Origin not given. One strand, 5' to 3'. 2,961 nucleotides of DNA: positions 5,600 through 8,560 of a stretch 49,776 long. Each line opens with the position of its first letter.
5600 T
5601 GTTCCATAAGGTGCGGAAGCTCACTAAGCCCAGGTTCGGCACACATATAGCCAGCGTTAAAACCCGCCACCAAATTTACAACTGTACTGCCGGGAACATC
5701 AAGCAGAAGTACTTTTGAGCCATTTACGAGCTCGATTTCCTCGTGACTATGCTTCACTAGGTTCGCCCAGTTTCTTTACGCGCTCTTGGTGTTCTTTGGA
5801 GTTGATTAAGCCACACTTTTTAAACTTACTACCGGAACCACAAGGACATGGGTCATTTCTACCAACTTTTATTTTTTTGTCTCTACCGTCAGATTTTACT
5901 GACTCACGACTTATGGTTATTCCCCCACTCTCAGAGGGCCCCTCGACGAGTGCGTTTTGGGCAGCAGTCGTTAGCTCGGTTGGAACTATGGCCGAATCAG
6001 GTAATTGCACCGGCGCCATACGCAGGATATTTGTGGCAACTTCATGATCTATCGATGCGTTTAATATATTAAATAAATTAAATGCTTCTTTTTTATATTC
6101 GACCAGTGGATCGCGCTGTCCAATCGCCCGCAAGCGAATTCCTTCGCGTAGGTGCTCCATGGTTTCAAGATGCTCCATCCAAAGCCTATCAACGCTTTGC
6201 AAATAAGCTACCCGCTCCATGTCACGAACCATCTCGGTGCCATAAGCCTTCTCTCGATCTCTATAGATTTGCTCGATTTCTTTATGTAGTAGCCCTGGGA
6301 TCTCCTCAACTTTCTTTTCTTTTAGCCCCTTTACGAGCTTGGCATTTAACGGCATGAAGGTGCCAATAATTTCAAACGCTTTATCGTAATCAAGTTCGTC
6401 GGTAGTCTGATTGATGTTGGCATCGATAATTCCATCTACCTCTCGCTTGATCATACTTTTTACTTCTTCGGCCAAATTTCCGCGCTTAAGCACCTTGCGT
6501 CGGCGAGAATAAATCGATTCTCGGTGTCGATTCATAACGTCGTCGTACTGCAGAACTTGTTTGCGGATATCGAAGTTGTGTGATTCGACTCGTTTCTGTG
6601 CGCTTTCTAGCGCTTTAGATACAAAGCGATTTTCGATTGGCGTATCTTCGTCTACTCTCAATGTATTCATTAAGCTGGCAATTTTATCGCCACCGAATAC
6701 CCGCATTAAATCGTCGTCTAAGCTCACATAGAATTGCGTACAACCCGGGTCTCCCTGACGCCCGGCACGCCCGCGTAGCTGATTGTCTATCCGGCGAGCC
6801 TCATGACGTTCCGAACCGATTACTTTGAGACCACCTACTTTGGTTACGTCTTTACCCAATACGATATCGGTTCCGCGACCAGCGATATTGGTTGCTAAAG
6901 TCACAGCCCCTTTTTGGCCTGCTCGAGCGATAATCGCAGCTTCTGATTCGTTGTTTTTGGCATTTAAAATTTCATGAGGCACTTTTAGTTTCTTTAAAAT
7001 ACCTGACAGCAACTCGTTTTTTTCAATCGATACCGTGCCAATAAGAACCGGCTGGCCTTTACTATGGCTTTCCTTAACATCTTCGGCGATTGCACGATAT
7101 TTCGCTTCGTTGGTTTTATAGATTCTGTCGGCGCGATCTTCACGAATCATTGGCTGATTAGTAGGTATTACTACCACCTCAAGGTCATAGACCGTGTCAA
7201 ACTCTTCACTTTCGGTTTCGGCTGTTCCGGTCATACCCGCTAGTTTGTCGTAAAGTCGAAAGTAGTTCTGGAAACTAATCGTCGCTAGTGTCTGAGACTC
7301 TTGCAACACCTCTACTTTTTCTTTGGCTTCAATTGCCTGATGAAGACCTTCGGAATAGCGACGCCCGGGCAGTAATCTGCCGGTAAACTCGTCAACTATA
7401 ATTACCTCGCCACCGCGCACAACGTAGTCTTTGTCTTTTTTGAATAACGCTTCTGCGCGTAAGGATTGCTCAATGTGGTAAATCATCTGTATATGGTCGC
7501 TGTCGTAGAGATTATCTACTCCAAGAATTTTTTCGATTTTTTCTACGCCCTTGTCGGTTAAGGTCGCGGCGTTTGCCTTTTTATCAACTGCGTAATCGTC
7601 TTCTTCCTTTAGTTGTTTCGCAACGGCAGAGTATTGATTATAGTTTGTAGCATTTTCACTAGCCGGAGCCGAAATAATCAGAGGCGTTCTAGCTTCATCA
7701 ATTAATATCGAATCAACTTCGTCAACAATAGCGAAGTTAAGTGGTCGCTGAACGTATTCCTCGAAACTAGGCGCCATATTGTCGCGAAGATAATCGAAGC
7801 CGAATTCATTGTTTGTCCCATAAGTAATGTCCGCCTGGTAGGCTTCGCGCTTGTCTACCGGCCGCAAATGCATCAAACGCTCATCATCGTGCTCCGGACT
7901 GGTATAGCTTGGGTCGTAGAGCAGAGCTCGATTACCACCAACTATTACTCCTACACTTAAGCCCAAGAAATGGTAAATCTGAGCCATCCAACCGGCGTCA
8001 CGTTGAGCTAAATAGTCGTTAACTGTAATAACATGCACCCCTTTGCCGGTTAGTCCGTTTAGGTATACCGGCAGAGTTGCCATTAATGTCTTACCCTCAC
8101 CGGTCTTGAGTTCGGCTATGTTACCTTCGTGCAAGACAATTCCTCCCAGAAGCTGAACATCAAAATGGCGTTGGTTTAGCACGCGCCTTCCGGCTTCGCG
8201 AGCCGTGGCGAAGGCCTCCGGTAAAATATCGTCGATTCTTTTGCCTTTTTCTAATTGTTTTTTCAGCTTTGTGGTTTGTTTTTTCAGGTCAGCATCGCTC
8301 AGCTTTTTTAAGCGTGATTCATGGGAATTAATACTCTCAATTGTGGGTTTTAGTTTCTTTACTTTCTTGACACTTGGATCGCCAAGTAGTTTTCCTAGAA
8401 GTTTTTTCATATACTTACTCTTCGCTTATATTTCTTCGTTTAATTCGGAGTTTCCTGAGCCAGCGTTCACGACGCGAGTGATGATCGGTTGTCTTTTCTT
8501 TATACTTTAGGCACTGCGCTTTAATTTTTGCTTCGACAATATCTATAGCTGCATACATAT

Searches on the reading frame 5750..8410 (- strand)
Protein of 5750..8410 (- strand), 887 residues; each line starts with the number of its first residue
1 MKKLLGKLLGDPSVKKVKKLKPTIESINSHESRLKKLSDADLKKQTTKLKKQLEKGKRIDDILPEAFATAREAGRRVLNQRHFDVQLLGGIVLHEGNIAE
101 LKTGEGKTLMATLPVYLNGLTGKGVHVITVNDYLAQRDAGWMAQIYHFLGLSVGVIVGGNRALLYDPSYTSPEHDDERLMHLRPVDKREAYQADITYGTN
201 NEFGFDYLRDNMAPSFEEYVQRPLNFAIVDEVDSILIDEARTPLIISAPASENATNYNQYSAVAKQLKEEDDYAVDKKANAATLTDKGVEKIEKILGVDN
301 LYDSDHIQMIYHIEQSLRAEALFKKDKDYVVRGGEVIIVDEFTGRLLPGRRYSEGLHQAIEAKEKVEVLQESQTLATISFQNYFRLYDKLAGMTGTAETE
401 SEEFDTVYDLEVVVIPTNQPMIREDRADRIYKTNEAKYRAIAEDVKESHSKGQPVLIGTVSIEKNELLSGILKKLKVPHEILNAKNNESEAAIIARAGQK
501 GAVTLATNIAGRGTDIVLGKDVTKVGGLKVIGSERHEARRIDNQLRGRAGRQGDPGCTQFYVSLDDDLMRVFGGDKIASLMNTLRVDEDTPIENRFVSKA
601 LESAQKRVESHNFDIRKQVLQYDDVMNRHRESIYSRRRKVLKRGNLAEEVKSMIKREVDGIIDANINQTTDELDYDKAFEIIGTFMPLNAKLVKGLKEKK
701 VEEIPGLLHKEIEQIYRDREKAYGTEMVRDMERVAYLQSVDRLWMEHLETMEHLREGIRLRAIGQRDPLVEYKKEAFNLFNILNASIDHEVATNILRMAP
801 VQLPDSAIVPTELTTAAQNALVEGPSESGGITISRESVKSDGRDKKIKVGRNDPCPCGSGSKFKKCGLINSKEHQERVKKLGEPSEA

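Call 80: search_solved_structures(query=window:5750-8410:-, max_evalue=0.001)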
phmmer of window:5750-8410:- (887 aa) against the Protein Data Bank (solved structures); distinct sequences matched with E-value up to 0.001: 30.
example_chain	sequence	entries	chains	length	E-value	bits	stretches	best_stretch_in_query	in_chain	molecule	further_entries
1tf2_A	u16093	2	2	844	7.5e-265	884.3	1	6-866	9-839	Preprotein translocase secA subunit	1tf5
3iqy_A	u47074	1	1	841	5e-264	881.6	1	6-866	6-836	Protein translocase subunit secA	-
1m6n_A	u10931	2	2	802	1.1e-257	860.6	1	6-798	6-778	Preprotein translocase secA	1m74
3jv2_A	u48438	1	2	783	1.5e-257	860.2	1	6-797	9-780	Protein translocase subunit SecA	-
2ibm_A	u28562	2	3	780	1.6e-257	860.1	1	6-797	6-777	Preprotein translocase secA subunit | Protein translocase subunit SecA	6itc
3dl8_A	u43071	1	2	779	1.7e-257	860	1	6-797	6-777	Protein translocase subunit secA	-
7xha_A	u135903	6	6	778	1.9e-257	859.8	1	6-796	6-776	Protein translocase subunit SecA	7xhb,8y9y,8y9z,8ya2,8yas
3iqm_A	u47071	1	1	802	2.5e-257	859.4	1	6-798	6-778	Protein translocase subunit secA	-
8ya0_A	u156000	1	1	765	2.3e-256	856.2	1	29-796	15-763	Protein translocase subunit SecA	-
5eul_A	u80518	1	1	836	6.6e-251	838.2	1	6-764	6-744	Protein translocase subunit SecA, Insertion Peptide Chimera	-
3din_A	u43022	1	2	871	5.7e-243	811.9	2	179-807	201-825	Protein translocase subunit secA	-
4ys0_A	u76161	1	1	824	2.3e-242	809.9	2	179-798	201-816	Protein translocase subunit SecA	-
3jux_A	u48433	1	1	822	2.5e-242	809.8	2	179-798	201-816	Protein translocase subunit secA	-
1nkt_A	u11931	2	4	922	6.3e-241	805.2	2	3-522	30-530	Preprotein translocase secA 1 subunit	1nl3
6s0k_h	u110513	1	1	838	1.3e-233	780.9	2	3-546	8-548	Protein translocase subunit SecA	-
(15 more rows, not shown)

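Call 83: find_homologous_proteins(query=window:5750-8410:-, max_evalue=1e-50)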
Query window:5750-8410:- (887 aa): 8000 proteins with E <= 1e-50 among 8000 candidates; the best 120 are listed.
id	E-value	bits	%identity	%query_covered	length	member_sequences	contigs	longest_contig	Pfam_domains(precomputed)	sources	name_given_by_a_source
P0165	0.0e+0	1966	100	100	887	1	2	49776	PF07517.21,PF07516.19,PF21090.4,PF02810.22,PF01043.27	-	-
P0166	0.0e+0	1709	87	99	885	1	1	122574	PF07517.21,PF07516.19,PF21090.4,PF02810.22,PF01043.27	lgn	-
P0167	0.0e+0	1677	85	99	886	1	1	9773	PF07517.21,PF07516.19,PF21090.4,PF02810.22,PF01043.27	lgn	-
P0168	0.0e+0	1503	76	99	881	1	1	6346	PF07517.21,PF07516.19,PF21090.4,PF02810.22,PF01043.27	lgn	-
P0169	0.0e+0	1446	74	99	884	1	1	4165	PF07517.21,PF07516.19,PF21090.4,PF02810.22,PF01043.27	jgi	-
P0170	0.0e+0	1344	68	99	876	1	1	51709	PF07517.21,PF07516.19,PF21090.4,PF02810.22,PF01043.27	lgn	-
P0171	0.0e+0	1330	69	99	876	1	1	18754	PF07517.21,PF07516.19,PF21090.4,PF02810.22,PF01043.27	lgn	-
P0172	0.0e+0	1329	68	99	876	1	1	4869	PF07517.21,PF07516.19,PF21090.4,PF02810.22,PF01043.27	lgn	-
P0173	0.0e+0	1302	66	99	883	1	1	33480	PF07517.21,PF07516.19,PF21090.4,PF02810.22,PF01043.27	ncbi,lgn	-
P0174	0.0e+0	1296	67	99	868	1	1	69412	PF07517.21,PF07516.19,PF21090.4,PF02810.22,PF01043.27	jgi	jgi:preprotein translocase subunit SecA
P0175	0.0e+0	1293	66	99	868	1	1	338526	PF07517.21,PF07516.19,PF21090.4,PF02810.22,PF01043.27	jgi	jgi:preprotein translocase subunit SecA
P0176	0.0e+0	1286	67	99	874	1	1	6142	PF07517.21,PF07516.19,PF21090.4,PF02810.22,PF01043.27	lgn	-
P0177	0.0e+0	1284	66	99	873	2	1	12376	PF07517.21,PF07516.19,PF21090.4,PF02810.22,PF01043.27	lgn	-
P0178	0.0e+0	1280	66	99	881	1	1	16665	PF07517.21,PF07516.19,PF21090.4,PF02810.22,PF01043.27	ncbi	-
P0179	0.0e+0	1256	65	99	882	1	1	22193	PF07517.21,PF07516.19,PF21090.4,PF02810.22,PF01043.27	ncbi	-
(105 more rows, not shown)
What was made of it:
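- Saccharimonadales among named proteins (call 83).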
